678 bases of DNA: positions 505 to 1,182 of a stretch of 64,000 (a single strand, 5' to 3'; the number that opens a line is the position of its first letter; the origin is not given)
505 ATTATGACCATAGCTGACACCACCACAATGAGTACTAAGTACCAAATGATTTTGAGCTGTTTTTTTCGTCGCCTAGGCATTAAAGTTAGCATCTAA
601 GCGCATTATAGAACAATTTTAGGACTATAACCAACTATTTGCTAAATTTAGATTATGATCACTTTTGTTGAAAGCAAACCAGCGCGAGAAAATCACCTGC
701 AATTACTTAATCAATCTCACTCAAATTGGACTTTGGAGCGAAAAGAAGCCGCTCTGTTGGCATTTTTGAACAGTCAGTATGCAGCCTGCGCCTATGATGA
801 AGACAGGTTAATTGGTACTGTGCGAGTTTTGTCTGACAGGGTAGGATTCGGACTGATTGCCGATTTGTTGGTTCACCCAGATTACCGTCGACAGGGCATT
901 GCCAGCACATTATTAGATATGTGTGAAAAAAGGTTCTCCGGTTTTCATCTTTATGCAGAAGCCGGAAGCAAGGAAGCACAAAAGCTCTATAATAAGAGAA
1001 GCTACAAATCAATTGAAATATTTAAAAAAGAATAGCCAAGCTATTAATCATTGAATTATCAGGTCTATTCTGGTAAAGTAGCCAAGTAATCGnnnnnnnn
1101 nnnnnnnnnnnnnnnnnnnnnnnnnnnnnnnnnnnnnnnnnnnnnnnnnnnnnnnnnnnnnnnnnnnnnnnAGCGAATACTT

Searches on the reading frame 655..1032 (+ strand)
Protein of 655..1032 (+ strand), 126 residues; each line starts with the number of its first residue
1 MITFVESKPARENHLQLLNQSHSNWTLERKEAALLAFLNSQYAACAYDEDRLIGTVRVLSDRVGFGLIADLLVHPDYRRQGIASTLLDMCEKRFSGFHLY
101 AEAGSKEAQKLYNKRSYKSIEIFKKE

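Call 82: find_encoding_contigs(protein=window:655-1032:+, flank=10000, max_places=2)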
Protein window:655-1032:+ (126 aa): 8 contigs read that carry it; 2 places shown.
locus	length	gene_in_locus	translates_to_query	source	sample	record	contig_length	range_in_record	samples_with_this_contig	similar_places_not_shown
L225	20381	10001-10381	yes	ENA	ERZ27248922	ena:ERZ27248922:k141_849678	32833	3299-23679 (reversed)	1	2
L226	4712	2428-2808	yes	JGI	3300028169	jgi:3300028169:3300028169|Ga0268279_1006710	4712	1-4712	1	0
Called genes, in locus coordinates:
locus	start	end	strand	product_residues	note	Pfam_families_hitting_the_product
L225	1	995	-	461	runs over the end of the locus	PF13727:CoA_binding_3, PF02397:Bac_transf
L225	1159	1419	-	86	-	-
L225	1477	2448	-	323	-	PF00389:2-Hacid_dh, PF03446:NAD_binding_2 (faint), PF02826:2-Hacid_dh_C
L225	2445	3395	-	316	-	PF00294:PfkB, PF08543:Phos_pyr_kin (weak)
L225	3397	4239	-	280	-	PF01116:F_bP_aldolase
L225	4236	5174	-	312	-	PF02779:Transket_pyr, PF02780:Transketolase_C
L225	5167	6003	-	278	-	PF00456:Transketolase_N, PF13292:DXP_synthase_N, PF00676:E1_dh (weak)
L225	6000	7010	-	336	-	PF00044:Gp_dh_N, PF02800:Gp_dh_C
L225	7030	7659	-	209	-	PF00834:Ribul_P_3_epim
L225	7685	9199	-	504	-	PF00512:HisKA, PF02518:HATPase_c, PF14501:HATPase_c_5 (faint)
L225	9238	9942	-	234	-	-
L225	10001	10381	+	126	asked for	PF00583:Acetyltransf_1, PF13673:Acetyltransf_10, PF13508:Acetyltransf_7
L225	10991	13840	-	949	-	PF00005:ABC_tran (faint), PF02463:SMC_N (faint), PF03193:RsgA_GTPase (faint), PF13191:AAA_16 (faint), PF13304:AAA_21 (faint), PF13555:AAA_29 (faint), PF17760:UvrA_inter, PF17755:UvrA_DNA-bind, +2 more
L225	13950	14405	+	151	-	-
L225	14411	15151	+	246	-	PF00781:DAGK_cat (weak)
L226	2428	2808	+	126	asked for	PF00583:Acetyltransf_1, PF13673:Acetyltransf_10, PF13508:Acetyltransf_7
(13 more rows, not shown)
